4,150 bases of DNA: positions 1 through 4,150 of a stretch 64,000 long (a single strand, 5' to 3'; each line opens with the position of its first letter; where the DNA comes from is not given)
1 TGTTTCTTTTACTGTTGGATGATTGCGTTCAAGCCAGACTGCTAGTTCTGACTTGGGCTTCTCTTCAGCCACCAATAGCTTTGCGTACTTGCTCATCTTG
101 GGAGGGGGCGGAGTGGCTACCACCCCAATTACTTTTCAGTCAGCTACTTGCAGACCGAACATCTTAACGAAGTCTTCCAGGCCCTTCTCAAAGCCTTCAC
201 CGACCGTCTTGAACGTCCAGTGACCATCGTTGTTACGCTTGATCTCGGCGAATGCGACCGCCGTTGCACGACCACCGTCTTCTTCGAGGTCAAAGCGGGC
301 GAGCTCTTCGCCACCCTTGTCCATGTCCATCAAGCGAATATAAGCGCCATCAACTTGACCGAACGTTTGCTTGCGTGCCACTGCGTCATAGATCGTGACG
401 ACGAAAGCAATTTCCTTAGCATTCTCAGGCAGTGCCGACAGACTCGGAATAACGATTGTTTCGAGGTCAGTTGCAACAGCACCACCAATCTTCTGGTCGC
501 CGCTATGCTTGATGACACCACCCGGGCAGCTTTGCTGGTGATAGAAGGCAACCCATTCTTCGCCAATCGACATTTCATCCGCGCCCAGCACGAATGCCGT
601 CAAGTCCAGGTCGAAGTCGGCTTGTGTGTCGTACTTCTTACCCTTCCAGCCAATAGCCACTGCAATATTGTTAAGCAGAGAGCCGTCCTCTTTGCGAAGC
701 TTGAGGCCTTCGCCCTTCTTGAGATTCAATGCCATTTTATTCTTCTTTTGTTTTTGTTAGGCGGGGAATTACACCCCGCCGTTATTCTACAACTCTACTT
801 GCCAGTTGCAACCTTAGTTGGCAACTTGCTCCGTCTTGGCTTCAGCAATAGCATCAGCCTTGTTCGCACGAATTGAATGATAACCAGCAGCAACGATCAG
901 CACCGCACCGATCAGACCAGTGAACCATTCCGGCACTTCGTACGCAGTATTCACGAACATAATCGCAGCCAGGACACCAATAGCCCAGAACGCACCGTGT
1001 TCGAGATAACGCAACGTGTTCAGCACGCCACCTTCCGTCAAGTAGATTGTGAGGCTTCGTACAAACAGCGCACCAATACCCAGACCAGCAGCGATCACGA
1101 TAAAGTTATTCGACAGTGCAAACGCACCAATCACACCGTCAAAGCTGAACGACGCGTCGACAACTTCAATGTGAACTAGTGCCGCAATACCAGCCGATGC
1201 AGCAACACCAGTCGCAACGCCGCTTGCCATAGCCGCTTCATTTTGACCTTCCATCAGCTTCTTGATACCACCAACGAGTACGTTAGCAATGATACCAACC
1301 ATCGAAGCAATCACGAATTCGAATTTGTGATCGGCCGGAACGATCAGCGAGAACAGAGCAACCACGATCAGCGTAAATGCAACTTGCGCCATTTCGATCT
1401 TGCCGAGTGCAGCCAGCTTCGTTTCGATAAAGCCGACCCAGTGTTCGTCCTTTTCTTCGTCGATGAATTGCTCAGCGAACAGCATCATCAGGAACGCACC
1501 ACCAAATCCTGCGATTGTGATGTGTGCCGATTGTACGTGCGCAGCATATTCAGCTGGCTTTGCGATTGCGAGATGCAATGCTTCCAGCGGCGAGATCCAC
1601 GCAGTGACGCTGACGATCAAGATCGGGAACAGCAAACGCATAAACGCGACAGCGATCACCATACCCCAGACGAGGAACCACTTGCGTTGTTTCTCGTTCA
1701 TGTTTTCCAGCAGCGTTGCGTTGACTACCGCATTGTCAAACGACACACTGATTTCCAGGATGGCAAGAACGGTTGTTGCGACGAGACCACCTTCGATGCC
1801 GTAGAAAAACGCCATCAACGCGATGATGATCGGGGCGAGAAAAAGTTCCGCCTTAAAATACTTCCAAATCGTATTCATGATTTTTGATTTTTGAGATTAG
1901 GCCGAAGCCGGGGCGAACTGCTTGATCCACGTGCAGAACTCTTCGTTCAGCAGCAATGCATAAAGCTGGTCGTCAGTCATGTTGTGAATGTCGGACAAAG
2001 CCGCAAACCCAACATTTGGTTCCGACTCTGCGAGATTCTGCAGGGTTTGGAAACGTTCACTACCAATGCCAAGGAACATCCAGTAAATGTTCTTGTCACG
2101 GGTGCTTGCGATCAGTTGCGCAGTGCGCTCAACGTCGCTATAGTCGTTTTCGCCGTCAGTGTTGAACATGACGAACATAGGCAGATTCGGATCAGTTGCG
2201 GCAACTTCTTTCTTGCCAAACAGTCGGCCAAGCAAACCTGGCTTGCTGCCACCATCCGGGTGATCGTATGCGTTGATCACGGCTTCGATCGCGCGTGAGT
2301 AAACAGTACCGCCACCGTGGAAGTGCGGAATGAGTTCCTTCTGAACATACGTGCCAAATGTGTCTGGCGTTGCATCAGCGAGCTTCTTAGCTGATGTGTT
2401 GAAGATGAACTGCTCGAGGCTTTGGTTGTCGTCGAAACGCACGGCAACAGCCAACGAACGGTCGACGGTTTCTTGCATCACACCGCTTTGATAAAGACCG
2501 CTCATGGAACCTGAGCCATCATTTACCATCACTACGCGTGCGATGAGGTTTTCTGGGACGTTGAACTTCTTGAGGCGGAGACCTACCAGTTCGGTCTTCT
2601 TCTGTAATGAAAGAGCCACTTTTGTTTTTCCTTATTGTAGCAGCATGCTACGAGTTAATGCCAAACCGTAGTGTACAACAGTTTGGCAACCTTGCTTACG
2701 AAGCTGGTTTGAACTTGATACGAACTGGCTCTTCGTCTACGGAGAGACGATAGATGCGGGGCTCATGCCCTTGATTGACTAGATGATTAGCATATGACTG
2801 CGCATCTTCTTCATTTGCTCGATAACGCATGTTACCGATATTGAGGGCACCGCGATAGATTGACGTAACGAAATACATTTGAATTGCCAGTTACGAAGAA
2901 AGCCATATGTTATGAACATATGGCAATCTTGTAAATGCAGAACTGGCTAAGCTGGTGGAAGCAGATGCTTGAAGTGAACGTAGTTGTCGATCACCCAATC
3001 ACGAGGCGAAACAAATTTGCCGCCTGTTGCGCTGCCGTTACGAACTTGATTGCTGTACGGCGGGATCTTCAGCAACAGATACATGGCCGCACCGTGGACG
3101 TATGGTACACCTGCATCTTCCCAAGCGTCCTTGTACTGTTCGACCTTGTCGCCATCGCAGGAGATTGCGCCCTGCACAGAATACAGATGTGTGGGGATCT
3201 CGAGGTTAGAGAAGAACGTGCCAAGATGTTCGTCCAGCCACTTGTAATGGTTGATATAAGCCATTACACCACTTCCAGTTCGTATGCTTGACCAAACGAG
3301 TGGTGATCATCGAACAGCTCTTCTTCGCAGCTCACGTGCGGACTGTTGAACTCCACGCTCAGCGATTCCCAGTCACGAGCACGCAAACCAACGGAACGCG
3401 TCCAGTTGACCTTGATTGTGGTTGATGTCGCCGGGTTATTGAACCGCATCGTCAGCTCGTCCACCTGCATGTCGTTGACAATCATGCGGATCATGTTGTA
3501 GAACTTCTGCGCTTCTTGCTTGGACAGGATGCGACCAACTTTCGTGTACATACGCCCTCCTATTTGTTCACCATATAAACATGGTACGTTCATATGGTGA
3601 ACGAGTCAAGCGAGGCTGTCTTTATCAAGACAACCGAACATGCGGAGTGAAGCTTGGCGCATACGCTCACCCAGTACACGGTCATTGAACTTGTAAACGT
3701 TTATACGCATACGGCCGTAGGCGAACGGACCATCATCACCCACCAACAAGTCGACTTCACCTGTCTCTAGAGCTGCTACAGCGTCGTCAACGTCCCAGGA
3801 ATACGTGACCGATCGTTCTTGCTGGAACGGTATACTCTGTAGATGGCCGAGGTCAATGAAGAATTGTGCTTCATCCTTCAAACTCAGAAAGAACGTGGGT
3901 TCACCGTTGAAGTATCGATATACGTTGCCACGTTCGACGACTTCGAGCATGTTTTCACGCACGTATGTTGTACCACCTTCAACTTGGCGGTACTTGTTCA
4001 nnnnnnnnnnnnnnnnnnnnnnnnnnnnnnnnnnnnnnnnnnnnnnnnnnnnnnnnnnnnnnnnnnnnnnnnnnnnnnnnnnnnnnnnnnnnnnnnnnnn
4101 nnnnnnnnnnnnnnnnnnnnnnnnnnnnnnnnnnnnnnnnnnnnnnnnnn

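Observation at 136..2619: Ter-type stress cluster (TerD – TerC/DUF475 – vWA) carried by a phage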

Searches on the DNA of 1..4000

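Call 93: search_rna_families(source=window, start=1, end=4000, threshold=evalue, max_evalue=1)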
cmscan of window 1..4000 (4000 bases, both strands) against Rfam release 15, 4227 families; matches with E-value up to 1: 2.
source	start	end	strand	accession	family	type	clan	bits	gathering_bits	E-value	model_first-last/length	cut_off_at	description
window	667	793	+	RF00558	L20_leader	Cis-reg; leader;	-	20.8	58.7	0.87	1-127/127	no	Ribosomal protein L20 leader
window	2276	2406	+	RF02175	SMAD5-AS1_3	Gene; lncRNA;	-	20.6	60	0.19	1-125/125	no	SMAD5 antisense RNA 1 conserved region 3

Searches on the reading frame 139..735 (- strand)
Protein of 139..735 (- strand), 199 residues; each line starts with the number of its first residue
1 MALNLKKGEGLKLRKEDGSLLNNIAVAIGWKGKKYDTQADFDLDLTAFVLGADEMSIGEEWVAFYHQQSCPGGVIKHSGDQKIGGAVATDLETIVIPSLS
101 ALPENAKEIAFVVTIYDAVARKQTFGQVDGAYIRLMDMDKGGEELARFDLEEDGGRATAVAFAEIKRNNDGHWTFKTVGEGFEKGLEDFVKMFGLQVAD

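Call 3: search_protein_families(library=pfam, proteins=[window:139-735:-], max_evalue=0.01)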
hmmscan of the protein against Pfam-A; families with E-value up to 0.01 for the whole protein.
window:139-735:- (199 aa): 1 family
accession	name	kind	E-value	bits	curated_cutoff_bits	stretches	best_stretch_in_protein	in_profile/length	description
PF02342.23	TerD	-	4.6e-49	166.9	25.3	1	1-193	1-187/187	TerD domain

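Call 4: search_protein_families(library=ncbifam, proteins=[window:139-735:-], max_evalue=0.01)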
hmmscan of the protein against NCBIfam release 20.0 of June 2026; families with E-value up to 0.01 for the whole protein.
window:139-735:- (199 aa): 0 families

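Call 5: search_protein_families(library=phrogs, proteins=[window:139-735:-], max_evalue=0.001)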
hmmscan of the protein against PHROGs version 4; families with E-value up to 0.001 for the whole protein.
window:139-735:- (199 aa): 1 family
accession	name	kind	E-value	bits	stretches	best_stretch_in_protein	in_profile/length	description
phrog_5698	-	unknown function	1.6e-39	136.3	1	1-194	3-189/195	-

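Call 7: search_protein_families(library=padloc, proteins=[window:139-735:-], max_evalue=0.01)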
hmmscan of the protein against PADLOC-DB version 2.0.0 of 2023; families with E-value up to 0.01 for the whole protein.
window:139-735:- (199 aa): 0 families

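Call 16: search_dna_similar(query=window:139-735:-, collection=phages, mode=protein, max_rows=40, rows=spread)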
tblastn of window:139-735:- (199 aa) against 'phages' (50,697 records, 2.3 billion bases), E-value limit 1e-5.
Records with a match: 39; places in all: 49; records where one place covers at least 80% of the query: 36.
Best place of each record, by identity: <60% 39.
By first word of the organism name: Pseudomonas 8; Brevundimonas 7; Caulobacter 4; Pectobacterium 4; Vibrio 4; Bacteriophage 3; Acinetobacter 3; Lysinibacillus 2; Klebsiella 2; Bacillus 1; and 1 more.
By host as written in the record: - 8; Brevundimonas pondensis LVF1 6; Lysinibacillus fusiformis 2; Caulobacter crescentus 2; Acinetobacter baumannii DSM 30007 2; Caulobacter vibrioides CB15 2; Pectobacterium carotovorum subsp. carotovorum 2; Pseudomonas sp. 2; and 12 more.
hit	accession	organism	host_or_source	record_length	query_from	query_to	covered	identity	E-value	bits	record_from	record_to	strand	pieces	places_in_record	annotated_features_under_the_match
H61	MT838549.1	Bacteriophage sp.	human fecal samples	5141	21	197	89%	43.5%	3e-37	142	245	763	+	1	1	record has no annotation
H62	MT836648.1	Bacteriophage sp.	human fecal samples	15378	21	197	89%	42.7%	2e-31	125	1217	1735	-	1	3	record has no annotation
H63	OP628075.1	Lysinibacillus phage vB_LfM_LysYB1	Lysinibacillus fusiformis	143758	18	198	91%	41.4%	7e-31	124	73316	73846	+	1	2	TerD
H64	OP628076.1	Lysinibacillus phage vB_LfM_LysYB2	Lysinibacillus fusiformis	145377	18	198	91%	41.4%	7e-31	124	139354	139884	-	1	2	TerD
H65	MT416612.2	Bacillus phage YungSlug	Bacillus thuringiensis kurstaki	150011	21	197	89%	36.7%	2e-26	110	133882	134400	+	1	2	TerD family protein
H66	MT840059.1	Bacteriophage sp.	human fecal samples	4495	26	197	86%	35.8%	1e-24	105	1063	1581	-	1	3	record has no annotation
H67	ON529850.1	Brevundimonas phage vB_BpoS-Gurke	Brevundimonas pondensis LVF1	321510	26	193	84%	35.8%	2e-19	91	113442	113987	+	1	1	tellurium resistance protein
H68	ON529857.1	Brevundimonas phage vB_BpoS-Kikimora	Brevundimonas pondensis LVF1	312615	26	193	84%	35.8%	2e-19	91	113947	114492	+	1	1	tellurium resistance protein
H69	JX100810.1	Caulobacter phage CcrColossus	Caulobacter crescentus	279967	21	193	87%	32.3%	7e-15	78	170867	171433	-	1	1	putative TerD-like bacterial stress protein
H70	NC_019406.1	Caulobacter phage CcrColossus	Caulobacter crescentus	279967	21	193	87%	32.3%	7e-15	78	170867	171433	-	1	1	putative TerD-like bacterial stress protein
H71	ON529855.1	Brevundimonas phage vB_BpoS-Domovoi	Brevundimonas pondensis EIF1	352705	26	193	84%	32.1%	3e-13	73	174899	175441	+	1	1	putative tellurium resistance protein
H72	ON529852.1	Brevundimonas phage vB_BpoS-Kabachok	Brevundimonas pondensis LVF1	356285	26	193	84%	32.1%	3e-13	73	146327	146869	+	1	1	tellurium resistance protein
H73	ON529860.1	Brevundimonas phage vB_BpoS-Papperlapapp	Brevundimonas pondensis LVF1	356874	26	193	84%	32.1%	3e-13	73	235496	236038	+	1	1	tellurium resistance protein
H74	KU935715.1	Acinetobacter phage vB_AbaM_ME3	Acinetobacter baumannii DSM 30007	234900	21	194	87%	30.9%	5e-12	69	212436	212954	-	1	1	chemical-damaging agent resistance protein C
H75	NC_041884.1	Acinetobacter phage vB_AbaM_ME3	Acinetobacter baumannii DSM 30007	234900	21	194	87%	30.9%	5e-12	69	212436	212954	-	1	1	chemical-damaging agent resistance protein C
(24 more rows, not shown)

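Call 38: search_solved_structures(query=window:139-735:-, show_alignments=2)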
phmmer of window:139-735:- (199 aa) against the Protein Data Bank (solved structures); distinct sequences matched with E-value up to 0.001: 3.
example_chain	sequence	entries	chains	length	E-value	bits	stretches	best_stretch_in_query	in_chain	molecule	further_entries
2kxt_A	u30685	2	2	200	2.2e-37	131.8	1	1-196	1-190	Tellurite resistance protein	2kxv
3ibz_A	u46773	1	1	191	1.9e-31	112.5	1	1-197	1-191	Putative tellurium resistant like protein TerD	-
2qz7_A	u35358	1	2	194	0.00044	23.2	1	9-185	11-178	Uncharacterized protein SCO6318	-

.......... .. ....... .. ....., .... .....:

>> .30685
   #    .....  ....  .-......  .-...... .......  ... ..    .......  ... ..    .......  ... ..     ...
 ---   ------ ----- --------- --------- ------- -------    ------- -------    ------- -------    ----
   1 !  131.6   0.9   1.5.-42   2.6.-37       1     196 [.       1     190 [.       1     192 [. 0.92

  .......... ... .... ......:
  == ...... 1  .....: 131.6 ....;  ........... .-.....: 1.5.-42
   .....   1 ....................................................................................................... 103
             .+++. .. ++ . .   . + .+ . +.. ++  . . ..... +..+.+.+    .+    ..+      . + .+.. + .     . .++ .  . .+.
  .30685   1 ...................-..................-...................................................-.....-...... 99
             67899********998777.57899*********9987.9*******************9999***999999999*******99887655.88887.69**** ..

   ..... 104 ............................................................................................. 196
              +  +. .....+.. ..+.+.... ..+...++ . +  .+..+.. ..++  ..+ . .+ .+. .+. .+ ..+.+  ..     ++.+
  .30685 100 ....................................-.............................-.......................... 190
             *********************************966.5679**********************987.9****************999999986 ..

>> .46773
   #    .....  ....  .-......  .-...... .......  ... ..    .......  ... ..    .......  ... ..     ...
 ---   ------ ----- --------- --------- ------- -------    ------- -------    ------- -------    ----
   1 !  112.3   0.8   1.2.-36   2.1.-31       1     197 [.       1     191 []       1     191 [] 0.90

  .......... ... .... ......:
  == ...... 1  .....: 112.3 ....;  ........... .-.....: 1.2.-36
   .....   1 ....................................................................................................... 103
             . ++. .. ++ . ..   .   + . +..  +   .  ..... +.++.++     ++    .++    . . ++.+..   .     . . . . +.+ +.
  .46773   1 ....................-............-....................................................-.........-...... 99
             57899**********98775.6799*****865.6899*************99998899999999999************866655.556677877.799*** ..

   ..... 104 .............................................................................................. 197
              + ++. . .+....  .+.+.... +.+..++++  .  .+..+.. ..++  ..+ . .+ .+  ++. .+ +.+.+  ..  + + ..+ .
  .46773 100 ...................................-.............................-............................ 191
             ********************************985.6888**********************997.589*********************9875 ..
